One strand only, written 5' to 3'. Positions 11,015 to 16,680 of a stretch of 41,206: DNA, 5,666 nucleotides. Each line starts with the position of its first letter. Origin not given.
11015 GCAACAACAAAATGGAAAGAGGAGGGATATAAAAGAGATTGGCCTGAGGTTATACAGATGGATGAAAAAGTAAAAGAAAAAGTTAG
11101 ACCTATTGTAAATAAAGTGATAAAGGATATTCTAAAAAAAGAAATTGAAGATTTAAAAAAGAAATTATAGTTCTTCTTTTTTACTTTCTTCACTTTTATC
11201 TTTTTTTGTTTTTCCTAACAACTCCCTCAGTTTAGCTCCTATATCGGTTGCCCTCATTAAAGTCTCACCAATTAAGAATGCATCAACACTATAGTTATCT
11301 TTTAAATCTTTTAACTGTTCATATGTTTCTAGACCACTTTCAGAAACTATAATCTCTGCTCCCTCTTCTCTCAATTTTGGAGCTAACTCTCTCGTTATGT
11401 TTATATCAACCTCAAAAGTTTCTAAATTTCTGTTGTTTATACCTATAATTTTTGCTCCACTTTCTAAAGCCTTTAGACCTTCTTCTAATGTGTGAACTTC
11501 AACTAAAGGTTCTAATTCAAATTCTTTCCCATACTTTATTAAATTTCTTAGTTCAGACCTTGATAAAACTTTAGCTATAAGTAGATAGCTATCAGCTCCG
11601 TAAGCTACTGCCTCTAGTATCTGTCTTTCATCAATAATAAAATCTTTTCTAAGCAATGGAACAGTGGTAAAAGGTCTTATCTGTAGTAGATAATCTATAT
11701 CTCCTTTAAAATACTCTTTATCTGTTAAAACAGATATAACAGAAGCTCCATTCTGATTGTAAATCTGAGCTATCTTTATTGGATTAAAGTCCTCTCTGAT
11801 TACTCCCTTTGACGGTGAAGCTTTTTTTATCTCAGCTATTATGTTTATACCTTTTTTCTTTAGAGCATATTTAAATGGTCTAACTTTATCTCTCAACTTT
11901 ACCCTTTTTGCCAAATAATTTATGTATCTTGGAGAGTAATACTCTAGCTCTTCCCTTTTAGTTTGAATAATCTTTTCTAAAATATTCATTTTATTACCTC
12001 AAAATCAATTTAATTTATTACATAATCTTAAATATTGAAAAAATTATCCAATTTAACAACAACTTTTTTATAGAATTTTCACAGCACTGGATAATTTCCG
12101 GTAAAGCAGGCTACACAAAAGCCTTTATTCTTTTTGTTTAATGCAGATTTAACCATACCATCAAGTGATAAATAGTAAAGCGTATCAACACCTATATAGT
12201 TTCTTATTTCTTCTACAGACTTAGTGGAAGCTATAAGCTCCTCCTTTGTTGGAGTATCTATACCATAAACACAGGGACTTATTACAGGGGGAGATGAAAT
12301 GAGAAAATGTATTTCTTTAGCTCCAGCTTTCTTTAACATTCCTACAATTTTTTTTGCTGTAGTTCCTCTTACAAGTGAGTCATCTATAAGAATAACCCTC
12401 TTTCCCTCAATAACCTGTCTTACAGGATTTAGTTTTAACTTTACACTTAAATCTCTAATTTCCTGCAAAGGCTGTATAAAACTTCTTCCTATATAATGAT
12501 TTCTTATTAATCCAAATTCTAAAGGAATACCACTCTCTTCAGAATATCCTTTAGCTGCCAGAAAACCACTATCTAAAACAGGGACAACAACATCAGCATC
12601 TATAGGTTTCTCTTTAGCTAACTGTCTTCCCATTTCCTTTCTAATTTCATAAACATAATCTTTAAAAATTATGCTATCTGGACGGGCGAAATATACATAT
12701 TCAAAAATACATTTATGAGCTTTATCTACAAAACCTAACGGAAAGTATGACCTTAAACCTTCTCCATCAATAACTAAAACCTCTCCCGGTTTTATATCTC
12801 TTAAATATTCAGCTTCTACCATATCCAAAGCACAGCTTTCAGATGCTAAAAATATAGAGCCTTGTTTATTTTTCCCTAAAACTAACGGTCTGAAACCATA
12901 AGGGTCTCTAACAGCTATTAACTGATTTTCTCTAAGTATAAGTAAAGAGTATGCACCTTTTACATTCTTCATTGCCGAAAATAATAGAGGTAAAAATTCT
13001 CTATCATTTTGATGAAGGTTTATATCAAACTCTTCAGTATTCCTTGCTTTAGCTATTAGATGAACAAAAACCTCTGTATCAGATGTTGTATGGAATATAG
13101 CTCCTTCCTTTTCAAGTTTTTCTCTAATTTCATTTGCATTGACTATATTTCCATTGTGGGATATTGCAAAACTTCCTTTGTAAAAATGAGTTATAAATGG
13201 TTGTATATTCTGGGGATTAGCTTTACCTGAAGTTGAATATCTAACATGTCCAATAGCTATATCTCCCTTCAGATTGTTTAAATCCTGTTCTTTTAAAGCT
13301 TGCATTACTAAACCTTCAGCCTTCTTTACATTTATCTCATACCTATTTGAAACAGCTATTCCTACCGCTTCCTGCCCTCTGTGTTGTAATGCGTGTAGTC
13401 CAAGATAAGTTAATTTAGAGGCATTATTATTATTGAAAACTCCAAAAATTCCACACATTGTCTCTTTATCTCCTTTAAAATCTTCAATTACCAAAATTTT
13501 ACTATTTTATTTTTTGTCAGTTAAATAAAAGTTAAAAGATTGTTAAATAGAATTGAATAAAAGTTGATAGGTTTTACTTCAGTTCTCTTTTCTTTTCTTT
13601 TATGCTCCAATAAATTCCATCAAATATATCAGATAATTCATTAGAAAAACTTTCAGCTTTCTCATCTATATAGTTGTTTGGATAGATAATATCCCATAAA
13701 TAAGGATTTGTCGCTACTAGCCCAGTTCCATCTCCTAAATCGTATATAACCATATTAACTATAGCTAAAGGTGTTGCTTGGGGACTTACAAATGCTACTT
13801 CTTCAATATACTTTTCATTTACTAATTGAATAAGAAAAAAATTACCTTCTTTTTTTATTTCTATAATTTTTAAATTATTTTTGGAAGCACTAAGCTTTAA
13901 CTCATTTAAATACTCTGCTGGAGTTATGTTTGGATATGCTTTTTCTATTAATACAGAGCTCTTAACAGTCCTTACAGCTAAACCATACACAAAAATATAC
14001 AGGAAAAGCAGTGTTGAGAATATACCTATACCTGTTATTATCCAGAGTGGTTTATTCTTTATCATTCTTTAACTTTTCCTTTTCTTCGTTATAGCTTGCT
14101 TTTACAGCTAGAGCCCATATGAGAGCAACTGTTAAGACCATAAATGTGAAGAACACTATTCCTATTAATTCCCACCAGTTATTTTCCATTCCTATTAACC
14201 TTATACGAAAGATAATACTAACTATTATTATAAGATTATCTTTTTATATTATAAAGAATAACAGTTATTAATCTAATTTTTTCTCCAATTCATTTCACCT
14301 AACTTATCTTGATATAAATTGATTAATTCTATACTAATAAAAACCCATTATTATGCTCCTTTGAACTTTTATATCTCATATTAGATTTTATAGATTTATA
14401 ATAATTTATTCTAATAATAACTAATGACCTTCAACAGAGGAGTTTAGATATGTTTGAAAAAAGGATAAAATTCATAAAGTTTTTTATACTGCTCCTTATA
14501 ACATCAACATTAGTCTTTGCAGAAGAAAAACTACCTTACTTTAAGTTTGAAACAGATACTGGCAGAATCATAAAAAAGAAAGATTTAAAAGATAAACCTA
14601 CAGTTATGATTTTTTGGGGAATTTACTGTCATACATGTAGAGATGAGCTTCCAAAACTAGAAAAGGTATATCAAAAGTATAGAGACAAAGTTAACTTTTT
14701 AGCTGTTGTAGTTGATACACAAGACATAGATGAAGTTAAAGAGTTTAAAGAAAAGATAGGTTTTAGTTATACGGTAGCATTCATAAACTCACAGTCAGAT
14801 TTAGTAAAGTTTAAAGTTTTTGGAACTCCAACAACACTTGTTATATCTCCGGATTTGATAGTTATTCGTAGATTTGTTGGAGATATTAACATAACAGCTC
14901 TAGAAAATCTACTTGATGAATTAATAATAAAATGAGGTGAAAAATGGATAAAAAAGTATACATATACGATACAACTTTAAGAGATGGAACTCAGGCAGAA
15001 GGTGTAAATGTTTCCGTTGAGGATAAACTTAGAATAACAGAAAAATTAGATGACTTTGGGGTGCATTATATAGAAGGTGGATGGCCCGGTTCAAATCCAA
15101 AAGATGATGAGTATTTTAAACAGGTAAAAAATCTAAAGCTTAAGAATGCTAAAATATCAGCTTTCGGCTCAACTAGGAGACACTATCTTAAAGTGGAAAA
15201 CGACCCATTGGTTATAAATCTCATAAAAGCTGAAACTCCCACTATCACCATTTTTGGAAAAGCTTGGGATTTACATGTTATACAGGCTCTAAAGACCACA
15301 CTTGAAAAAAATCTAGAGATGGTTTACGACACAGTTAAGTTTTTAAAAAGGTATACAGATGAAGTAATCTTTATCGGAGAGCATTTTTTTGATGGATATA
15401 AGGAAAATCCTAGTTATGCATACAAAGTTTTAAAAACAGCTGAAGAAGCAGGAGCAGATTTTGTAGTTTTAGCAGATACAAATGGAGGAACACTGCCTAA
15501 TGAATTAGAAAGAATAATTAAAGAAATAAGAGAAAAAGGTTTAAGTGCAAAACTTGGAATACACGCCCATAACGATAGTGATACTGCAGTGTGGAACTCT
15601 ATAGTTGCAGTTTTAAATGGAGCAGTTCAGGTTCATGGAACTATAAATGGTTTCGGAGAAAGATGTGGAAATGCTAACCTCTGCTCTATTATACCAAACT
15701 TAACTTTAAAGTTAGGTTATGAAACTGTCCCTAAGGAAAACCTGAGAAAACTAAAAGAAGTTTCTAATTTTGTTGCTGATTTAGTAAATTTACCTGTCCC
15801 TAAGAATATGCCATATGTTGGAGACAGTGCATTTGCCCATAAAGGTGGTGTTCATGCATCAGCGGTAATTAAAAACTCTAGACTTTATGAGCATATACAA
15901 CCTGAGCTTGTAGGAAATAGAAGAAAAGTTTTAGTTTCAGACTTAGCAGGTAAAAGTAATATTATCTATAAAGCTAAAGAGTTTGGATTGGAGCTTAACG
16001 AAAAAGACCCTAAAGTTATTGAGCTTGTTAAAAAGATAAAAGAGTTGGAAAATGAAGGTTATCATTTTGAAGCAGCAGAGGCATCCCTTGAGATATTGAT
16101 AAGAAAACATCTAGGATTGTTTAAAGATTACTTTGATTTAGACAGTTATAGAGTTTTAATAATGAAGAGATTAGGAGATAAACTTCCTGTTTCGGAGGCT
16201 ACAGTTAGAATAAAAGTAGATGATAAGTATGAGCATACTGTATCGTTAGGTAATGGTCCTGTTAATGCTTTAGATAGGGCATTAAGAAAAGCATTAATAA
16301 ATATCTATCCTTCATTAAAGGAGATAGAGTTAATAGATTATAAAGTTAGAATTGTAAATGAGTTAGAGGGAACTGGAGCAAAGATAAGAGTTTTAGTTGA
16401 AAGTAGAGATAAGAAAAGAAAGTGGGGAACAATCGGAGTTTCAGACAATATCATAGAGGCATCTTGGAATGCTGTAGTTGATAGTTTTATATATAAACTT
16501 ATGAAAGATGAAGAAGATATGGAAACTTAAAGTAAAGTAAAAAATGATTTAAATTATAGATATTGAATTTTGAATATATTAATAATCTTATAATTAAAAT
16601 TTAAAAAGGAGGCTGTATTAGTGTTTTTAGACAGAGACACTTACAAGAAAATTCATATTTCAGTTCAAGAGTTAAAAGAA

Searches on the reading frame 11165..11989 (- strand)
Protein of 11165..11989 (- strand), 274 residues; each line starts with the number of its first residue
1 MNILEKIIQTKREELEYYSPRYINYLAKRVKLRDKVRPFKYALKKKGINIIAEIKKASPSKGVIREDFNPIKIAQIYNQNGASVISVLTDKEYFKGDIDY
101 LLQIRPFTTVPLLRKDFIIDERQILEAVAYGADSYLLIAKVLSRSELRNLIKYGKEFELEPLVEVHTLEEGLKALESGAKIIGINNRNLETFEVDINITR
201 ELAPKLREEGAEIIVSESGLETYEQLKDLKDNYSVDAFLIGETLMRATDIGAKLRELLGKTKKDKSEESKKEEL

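Call 67: search_protein_families(library=pfam, proteins=[window:11165-11989:-], max_evalue=0.00001)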
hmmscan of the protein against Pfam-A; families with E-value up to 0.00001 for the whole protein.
window:11165-11989:- (274 aa): 1 family
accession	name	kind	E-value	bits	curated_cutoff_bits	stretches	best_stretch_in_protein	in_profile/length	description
PF00218.27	IGPS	-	1.7e-84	283.5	27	1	4-257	1-254/254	Indole-3-glycerol phosphate synthase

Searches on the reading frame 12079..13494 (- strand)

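Call 67: search_protein_families(library=pfam, proteins=[window:12079-13494:-], max_evalue=0.00001)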
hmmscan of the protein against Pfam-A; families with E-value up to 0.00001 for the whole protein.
window:12079-13494:- (471 aa): 4 families
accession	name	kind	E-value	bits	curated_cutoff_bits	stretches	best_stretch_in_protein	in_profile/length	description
PF13537.11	GATase_7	-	2.6e-21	76.3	25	1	91-223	7-121/123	Glutamine amidotransferase domain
PF13522.11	GATase_6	-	1.7e-18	67.3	27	1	76-219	9-130/130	Glutamine amidotransferase domain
PF00156.33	Pribosyltran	-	2.8e-09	36.9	26.3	1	291-398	21-121/158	Phosphoribosyl transferase domain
PF13230.11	GATase_4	-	1.6e-07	31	23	1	74-186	68-176/272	Glutamine amidotransferases class-II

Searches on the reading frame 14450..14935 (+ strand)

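Call 68: search_protein_families(library=pfam, proteins=[window:14450-14935:+], max_evalue=0.00001)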
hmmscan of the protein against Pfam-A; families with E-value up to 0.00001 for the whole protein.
window:14450-14935:+ (161 aa): 5 families
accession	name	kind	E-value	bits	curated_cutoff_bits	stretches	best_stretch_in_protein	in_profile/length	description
PF00578.27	AhpC-TSA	-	4e-15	56.3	26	1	26-138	3-121/124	AhpC/TSA family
PF08534.16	Redoxin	-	4.5e-11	43.2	26.6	1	25-147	3-137/148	Redoxin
PF13905.12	Thioredoxin_8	-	8.5e-10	39.3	27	1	49-135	2-91/94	Thioredoxin-like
PF13098.12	Thioredoxin_2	-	3.9e-08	34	27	1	48-155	5-104/104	Thioredoxin-like domain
PF00085.26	Thioredoxin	-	2e-06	28.2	23.5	0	47-92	17-62/103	Thioredoxin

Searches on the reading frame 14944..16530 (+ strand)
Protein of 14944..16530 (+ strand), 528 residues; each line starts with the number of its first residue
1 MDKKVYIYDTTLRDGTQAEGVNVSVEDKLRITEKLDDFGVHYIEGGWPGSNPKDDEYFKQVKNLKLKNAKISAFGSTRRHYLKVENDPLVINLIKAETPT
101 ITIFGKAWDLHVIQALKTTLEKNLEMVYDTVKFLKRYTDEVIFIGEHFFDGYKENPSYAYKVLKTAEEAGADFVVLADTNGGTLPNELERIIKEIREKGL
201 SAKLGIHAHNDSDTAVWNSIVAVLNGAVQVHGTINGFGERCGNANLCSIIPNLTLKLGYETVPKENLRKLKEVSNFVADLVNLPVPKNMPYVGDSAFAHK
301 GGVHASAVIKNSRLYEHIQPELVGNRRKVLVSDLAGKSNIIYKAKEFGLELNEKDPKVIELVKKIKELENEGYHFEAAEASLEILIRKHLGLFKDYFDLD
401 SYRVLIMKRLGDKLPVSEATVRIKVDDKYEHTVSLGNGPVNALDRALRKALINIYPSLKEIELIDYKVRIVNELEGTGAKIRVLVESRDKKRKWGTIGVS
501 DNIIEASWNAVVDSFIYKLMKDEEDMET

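Call 68: search_protein_families(library=pfam, proteins=[window:14944-16530:+], max_evalue=0.00001)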
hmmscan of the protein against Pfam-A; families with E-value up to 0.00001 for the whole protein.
window:14944-16530:+ (528 aa): 3 families
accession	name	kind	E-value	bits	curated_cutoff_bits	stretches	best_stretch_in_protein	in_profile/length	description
PF00682.25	HMGL-like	-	4.2e-49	167.7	29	1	4-277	1-260/260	HMGL-like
PF08502.15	LeuA_dimer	-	1.1e-25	90.4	24.9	1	377-514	2-126/131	LeuA allosteric (dimerisation) domain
PF22617.1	HCS_D2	-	6.5e-17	62.1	27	1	292-370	2-79/82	Homocitrate synthase post-HMGL domain-like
